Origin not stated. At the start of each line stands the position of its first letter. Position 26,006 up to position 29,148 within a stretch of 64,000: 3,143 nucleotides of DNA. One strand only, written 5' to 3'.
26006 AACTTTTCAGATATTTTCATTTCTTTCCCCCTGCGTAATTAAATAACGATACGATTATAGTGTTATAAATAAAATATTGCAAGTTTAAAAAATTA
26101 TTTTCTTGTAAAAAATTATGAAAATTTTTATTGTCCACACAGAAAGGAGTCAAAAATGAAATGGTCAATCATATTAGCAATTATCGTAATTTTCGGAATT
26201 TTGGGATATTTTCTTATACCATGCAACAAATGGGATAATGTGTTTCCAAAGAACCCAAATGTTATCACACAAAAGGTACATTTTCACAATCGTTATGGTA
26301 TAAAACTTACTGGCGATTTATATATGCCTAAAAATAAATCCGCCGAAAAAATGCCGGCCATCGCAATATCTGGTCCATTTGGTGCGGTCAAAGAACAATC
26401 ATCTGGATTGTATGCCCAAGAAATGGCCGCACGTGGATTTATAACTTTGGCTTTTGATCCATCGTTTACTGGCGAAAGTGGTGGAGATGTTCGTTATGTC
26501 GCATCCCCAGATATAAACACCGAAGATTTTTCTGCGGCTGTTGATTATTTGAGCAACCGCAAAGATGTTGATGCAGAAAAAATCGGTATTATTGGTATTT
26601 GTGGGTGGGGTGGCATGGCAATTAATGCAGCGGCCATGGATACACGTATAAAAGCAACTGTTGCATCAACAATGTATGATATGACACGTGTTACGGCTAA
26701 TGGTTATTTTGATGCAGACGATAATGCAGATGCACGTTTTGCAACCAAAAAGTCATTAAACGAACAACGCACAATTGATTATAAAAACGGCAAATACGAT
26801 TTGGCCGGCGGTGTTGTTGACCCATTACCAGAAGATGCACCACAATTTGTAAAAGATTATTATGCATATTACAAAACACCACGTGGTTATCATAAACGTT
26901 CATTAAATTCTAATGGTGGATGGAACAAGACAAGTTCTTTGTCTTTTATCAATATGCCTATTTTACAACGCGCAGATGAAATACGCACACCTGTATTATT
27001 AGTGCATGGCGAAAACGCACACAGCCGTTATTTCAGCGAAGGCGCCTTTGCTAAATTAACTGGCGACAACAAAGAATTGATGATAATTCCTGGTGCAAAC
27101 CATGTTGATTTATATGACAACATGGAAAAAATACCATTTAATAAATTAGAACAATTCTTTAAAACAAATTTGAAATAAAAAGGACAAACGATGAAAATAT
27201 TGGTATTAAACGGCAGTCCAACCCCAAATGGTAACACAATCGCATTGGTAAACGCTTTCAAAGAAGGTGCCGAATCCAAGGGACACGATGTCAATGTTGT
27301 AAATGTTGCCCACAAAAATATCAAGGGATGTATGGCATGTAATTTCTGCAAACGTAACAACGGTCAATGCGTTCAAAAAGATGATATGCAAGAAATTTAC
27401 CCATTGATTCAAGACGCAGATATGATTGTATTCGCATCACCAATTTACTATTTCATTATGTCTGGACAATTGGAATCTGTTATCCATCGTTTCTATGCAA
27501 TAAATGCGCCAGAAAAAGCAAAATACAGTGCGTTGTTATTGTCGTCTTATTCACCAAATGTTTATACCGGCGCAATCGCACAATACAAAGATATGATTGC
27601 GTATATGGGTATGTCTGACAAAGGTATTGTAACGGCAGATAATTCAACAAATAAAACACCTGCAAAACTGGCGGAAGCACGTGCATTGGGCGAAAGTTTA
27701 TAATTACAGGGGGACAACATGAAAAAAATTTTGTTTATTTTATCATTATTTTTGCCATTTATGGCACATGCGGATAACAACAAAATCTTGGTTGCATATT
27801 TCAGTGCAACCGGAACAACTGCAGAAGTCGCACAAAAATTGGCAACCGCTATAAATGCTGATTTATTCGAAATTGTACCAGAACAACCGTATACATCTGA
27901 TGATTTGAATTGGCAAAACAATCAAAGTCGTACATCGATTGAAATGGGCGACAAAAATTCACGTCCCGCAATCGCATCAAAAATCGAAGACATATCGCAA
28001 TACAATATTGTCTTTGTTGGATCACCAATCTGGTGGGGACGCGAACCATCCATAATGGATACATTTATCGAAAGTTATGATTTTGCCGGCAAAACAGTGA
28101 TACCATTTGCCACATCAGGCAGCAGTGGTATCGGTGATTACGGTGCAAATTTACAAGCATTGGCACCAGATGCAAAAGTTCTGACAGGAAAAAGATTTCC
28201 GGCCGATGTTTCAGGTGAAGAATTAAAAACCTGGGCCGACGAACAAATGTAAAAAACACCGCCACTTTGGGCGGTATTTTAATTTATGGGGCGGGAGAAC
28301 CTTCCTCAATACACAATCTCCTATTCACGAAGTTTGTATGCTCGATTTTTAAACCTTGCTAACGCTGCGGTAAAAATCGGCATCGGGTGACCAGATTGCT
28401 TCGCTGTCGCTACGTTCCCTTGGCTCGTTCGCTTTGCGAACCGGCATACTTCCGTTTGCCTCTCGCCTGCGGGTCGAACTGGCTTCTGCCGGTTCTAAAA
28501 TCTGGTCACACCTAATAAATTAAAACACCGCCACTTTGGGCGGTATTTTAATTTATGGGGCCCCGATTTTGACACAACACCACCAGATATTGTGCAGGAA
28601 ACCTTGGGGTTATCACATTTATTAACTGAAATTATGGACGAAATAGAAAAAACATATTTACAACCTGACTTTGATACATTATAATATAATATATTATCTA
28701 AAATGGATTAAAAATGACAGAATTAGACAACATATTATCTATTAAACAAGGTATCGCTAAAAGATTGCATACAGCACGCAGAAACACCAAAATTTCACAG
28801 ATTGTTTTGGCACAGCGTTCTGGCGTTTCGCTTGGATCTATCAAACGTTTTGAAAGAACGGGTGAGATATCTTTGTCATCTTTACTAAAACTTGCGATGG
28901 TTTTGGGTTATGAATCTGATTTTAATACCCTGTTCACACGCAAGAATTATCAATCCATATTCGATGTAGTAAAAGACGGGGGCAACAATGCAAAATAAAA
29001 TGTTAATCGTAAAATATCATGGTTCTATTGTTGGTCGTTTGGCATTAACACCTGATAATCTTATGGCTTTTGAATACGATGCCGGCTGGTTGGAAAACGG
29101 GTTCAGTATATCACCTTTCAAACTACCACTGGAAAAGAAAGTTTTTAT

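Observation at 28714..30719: HipB-HipA module followed by an overlapping third gene with an HEPN-like Rx4HN motif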

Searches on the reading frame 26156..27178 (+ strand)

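Call 62: search_protein_families(library=pfam, proteins=[window:26156-27178:+], max_evalue=0.001)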
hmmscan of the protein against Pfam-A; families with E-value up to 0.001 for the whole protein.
window:26156-27178:+ (340 aa): 9 families
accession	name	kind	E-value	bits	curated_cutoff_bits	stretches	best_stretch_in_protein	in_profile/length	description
PF02129.25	Peptidase_S15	-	1.4e-14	54.9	23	1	48-313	2-258/262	X-Pro dipeptidyl-peptidase (S15 family)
PF00326.27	Peptidase_S9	-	2.2e-08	34.3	22.6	1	87-167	7-91/213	Prolyl oligopeptidase family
PF01738.24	DLH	-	2.3e-07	31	21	1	121-170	77-126/217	Dienelactone hydrolase family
PF12740.14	PETase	-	2.8e-07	30.6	28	1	52-178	41-162/263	PET hydrolase-like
PF12146.15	Hydrolase_4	-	9.2e-07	28.8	27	0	87-169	24-105/239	Serine aminopeptidase, S33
PF00561.26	Abhydrolase_1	-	4.9e-06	26.8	25.8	1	92-322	25-244/245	alpha/beta hydrolase fold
PF05448.18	AXE1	-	2e-05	23.9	21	1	124-173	159-208/321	Acetyl xylan esterase (AXE1)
PF12697.13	Abhydrolase_6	-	3.6e-05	25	26.3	1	91-323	24-211/217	Alpha/beta hydrolase family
PF08840.17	BAAT_C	-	0.00071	20.1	20.9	0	123-171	4-52/210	BAAT / Acyl-CoA thioester hydrolase C terminal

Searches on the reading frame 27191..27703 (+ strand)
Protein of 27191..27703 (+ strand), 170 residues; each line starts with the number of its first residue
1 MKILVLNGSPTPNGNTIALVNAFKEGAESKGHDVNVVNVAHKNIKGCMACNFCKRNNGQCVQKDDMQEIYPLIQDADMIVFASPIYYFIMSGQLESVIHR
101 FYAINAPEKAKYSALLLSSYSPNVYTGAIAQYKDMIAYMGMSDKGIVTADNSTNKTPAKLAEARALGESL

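Call 62: search_protein_families(library=pfam, proteins=[window:27191-27703:+], max_evalue=0.001)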
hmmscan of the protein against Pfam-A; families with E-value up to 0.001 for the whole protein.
window:27191-27703:+ (170 aa): 2 families
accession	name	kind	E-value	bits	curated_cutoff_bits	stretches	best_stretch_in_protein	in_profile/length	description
PF03358.20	FMN_red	-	1.3e-24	86.9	24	1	1-141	1-137/152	NADPH-dependent FMN reductase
PF02525.22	Flavodoxin_2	-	5e-14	52.9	27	1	1-163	1-190/198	Flavodoxin-like fold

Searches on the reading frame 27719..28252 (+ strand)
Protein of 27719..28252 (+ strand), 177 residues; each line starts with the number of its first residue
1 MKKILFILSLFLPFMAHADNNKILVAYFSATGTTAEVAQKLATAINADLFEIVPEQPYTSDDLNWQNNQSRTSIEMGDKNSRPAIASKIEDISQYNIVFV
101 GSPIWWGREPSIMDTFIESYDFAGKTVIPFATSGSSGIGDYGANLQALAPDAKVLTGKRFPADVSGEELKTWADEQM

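Call 62: search_protein_families(library=pfam, proteins=[window:27719-28252:+], max_evalue=0.001)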
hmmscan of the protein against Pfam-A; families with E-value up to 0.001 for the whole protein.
window:27719-28252:+ (177 aa): 4 families
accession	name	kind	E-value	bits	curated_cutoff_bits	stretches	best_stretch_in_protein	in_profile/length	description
PF12682.12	Flavodoxin_4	-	1.6e-61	206.7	24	1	22-174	1-153/155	Flavodoxin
PF12724.12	Flavodoxin_5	-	1.9e-07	31.9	27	0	24-52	1-28/145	Flavodoxin domain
PF03358.20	FMN_red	-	0.0002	21.4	24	1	29-137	14-120/152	NADPH-dependent FMN reductase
PF02525.22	Flavodoxin_2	-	0.00021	21.5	27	1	37-123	27-106/198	Flavodoxin-like fold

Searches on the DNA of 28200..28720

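Call 87: search_rna_families(source=window, start=28200, end=28720, threshold=evalue, max_evalue=1)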
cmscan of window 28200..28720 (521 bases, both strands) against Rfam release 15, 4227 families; matches with E-value up to 1: 5.
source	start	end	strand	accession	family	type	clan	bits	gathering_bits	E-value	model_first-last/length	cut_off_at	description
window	28514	28587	-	RF01772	rnk_pseudo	Cis-reg; leader;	-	20.2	55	0.52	1-108/108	no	Pseudomonas rnk leader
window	28250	28331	-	RF02891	AgrB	Gene; antisense;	-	19.6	40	0.82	1-84/84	no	ArsR-gov region gene B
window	28495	28549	+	RF01393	isrJ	Gene; sRNA;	-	19.1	37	0.42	1-75/75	no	isrJ Hfq binding RNA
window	28519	28591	-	RF00106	RNAI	Gene; antisense;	-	17.6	47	0.83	1-102/102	no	RNAI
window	28486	28554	+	RF02377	SurA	Gene; sRNA;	-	11.7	100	0.99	1-279/279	no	SurA sRNA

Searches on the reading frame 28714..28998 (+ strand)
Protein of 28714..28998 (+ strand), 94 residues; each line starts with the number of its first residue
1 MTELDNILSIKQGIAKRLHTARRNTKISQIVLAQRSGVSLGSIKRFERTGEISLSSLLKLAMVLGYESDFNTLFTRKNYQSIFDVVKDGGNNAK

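Call 3: search_protein_families(library=pfam, proteins=[window:28714-28998:+], max_evalue=1)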
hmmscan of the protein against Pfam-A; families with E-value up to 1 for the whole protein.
window:28714-28998:+ (94 aa): 5 families
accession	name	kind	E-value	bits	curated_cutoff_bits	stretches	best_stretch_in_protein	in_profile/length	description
PF01381.28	HTH_3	-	3.2e-06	27.5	23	1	20-69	3-53/55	Helix-turn-helix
PF13560.12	HTH_31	-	0.0024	18.6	27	1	15-56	3-46/64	Helix-turn-helix domain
PF13443.12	HTH_26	-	0.018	15.8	22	1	25-65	9-51/63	Cro/C1-type HTH DNA-binding domain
PF13412.12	HTH_24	-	0.042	13.9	21.9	1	22-45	13-36/48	Winged helix-turn-helix DNA-binding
PF17949.7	PND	-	0.097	13.4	23.6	1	11-54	60-103/125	FANCM pseudonuclease domain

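Call 4: search_protein_families(library=padloc, proteins=[window:28714-28998:+], max_evalue=1)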
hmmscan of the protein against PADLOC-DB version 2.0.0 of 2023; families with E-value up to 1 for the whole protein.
window:28714-28998:+ (94 aa): 9 families
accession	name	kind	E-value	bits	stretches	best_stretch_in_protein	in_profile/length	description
PDLC03949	RmrA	-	1.5e-06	25.3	1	16-71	5-61/363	-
PDLC03946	RmrA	-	2.6e-06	24.4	1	15-72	4-62/357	-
PDLC03952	RmrA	-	0.0007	16.5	1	13-70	22-80/395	-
PDLC03951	RmrA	-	0.0017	15.4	1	15-72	10-68/400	-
PDLC03671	Control_protein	-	0.0018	16.5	1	8-77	9-77/84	control protein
PDLC03955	RmrA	-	0.0024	15.1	1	16-72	23-80/371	-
PDLC02926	HTH_VI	-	0.0058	14.9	1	14-65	2-54/92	-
PDLC03664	Control_protein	-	0.012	14.1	1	15-67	15-68/74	control protein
PDLC03944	RmrA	-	0.013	12.5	1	15-70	8-64/384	-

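Call 5: search_protein_families(library=ncbifam, proteins=[window:28714-28998:+], max_evalue=1)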
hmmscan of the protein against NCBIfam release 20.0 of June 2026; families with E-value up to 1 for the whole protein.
window:28714-28998:+ (94 aa): 10 families
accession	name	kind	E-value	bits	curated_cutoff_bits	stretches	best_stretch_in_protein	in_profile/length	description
NF041951.1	phage_RstR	subfamily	2.6e-06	27.7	80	1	14-70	3-60/108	RstR family transcriptional repressor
TIGR03070.1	couple_hipB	subfamily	3.5e-05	23.7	71.65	1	14-67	3-57/58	type II toxin-antitoxin system Y4mF family antitoxin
NF006015.0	PRK08154.1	subfamily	0.0035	16.5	204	1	12-67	29-85/314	anaerobic benzoate catabolism transcriptional regulator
NF038310.1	lysogeny_AimR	equivalog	0.0054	15.8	70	1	23-68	6-52/365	AimR family lysis-lysogeny pheromone receptor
NF007408.0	PRK09943.1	equivalog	0.006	16.2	211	1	14-85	8-78/185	HTH-type transcriptional regulator PuuR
NF003162.0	PRK04140.1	equivalog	0.0096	15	263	1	16-65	129-179/317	transcriptional regulator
NF007257.0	PRK09706.1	subfamily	0.0098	15.7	101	1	13-64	5-57/135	transcriptional repressor DicA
TIGR03830.1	CxxCG_CxxCG_HTH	subfamily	0.03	14.1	61.8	1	15-60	67-115/127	type II TA system antitoxin MqsA family protein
NF047948.1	male_kill_WMK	equivalog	0.037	13.5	300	1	9-65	1-58/300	WO male-killing family protein Wmk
NF007271.0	PRK09726.1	equivalog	0.065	13.2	79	1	5-64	5-64/88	type II toxin-antitoxin system antitoxin HipB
